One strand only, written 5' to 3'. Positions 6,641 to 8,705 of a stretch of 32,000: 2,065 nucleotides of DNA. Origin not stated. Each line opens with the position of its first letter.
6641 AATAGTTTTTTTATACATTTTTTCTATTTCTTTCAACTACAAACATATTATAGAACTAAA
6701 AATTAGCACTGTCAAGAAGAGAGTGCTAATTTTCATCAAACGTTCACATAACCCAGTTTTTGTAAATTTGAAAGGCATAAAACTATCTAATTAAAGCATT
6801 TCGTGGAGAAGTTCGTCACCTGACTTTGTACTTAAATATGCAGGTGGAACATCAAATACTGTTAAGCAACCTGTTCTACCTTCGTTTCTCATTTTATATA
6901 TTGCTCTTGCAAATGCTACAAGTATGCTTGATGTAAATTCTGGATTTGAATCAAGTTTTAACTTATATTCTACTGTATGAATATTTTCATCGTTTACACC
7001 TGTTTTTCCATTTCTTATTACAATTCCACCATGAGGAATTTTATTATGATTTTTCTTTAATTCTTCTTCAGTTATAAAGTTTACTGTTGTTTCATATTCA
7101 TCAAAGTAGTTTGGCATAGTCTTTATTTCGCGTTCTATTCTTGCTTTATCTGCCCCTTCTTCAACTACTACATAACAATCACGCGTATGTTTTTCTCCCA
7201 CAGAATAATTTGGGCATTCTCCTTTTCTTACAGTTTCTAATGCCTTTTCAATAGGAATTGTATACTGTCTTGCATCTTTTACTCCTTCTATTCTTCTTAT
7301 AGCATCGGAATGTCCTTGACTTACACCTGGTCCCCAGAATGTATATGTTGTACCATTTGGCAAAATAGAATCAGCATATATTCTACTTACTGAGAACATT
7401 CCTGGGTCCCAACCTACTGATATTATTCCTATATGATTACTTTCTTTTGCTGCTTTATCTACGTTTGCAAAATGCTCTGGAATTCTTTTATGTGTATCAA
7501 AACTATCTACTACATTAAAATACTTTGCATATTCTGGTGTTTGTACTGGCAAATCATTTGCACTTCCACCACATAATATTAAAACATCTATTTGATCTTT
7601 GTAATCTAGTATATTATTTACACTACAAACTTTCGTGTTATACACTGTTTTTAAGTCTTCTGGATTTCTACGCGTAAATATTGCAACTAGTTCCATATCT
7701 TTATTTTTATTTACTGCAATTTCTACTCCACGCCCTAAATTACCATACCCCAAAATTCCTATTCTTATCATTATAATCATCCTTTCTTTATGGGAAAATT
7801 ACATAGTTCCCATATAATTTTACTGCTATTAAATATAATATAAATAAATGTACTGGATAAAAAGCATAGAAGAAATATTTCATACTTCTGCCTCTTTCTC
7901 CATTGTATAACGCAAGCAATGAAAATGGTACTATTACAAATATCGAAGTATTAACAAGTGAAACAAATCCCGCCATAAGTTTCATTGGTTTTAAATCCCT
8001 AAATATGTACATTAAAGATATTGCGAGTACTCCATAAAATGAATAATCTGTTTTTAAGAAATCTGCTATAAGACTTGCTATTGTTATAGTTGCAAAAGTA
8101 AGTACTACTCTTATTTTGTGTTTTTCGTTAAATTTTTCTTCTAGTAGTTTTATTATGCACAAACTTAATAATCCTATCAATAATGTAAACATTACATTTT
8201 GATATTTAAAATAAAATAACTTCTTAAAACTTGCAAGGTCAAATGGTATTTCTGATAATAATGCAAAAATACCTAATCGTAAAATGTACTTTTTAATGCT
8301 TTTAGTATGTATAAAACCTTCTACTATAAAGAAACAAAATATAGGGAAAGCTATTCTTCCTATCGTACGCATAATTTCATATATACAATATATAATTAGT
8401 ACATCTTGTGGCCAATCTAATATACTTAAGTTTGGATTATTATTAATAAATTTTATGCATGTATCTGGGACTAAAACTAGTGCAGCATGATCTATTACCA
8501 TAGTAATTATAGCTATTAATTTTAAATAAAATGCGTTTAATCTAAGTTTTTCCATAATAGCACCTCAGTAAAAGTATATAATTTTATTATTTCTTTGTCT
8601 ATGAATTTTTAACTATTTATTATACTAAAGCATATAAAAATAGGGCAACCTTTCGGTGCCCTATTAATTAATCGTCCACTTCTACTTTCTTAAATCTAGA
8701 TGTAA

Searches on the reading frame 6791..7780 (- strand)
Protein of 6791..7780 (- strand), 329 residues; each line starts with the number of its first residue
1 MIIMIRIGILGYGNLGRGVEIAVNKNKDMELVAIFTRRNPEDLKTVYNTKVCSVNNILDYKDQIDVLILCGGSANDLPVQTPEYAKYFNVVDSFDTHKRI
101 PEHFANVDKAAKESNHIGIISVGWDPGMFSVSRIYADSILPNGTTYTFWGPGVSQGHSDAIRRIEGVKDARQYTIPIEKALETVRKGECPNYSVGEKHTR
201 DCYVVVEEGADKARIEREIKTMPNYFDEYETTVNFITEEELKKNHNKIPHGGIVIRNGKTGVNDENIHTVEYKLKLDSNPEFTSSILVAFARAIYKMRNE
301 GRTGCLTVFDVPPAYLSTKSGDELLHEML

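Call 7: search_protein_families(library=pfam, proteins=[window:6791-7780:-])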
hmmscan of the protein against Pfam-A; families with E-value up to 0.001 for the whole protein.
window:6791-7780:- (329 aa): 2 families
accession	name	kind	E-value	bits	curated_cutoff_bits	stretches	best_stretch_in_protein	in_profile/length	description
PF16654.10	DAPDH_C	-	1.9e-76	255.6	30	1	123-278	1-154/154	Diaminopimelic acid dehydrogenase C-terminal domain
PF01113.26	DapB_N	-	3.9e-05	24.2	25.6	0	5-68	1-72/124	Dihydrodipicolinate reductase, N-terminus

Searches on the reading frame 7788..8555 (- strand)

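Call 7: search_protein_families(library=pfam, proteins=[window:7788-8555:-])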
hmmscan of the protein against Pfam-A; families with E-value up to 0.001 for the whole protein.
window:7788-8555:- (255 aa): 1 family
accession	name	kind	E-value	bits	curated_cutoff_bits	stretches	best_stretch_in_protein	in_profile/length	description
PF05857.17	TraX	-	1.8e-41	142.9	25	1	11-243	5-216/217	TraX protein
